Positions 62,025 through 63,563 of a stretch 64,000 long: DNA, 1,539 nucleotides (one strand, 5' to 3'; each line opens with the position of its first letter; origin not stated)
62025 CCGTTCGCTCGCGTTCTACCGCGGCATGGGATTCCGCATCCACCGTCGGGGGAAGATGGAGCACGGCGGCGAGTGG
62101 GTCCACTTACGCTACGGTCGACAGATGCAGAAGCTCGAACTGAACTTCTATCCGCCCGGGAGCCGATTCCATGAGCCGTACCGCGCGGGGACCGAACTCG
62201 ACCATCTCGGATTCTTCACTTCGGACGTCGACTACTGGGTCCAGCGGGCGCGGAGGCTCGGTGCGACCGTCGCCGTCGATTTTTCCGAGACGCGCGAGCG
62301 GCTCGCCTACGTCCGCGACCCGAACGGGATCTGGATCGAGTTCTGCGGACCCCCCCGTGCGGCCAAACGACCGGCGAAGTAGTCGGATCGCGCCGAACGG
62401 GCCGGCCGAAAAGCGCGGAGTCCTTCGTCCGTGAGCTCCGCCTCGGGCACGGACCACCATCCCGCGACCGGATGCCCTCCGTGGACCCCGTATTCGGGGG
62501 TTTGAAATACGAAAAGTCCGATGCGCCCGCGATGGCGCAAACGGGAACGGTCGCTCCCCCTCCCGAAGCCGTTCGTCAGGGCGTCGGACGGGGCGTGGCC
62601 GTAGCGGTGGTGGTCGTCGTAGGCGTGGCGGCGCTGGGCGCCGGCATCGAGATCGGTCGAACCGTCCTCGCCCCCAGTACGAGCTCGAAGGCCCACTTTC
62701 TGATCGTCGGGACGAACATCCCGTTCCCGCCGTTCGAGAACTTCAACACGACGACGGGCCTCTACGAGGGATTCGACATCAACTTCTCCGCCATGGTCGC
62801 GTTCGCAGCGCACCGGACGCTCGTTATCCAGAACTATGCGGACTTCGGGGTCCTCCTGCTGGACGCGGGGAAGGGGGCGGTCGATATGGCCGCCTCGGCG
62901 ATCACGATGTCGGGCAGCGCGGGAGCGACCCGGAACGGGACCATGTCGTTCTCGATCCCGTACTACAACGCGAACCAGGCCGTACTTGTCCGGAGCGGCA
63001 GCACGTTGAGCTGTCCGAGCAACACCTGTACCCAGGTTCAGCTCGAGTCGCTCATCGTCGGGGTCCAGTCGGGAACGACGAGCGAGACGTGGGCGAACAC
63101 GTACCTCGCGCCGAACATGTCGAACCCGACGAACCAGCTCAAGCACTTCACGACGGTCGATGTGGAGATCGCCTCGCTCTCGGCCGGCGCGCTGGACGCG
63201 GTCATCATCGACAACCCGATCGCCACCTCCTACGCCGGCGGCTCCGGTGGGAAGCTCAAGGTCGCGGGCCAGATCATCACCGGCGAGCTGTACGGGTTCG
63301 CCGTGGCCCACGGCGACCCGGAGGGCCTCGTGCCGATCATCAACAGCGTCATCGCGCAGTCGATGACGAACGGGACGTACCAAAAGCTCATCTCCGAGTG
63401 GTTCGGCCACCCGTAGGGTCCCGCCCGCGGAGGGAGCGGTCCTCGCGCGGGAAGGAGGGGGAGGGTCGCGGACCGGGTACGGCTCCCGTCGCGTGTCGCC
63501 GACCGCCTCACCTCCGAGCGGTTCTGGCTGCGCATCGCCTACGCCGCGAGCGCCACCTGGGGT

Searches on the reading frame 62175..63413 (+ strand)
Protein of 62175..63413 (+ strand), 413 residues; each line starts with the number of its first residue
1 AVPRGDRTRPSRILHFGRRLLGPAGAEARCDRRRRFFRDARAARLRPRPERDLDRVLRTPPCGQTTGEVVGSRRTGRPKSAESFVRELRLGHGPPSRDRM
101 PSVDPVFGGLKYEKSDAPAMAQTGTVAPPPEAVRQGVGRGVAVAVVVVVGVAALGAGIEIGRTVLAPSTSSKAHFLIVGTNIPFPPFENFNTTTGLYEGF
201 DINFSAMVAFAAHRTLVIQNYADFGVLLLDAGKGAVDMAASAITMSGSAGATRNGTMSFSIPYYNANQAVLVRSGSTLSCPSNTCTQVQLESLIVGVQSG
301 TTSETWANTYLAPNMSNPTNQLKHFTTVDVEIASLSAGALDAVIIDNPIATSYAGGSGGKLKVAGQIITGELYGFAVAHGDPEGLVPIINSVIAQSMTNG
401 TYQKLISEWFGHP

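Call 94: search_protein_families(library=pfam, proteins=[window:62175-63413:+], max_evalue=0.001)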
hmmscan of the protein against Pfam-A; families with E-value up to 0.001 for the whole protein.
window:62175-63413:+ (413 aa): 1 family
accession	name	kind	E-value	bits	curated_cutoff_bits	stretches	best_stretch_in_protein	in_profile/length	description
PF00497.25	SBP_bac_3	-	2.4e-19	69.9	26.4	1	176-412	1-132/132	Bacterial extracellular solute-binding proteins, family 3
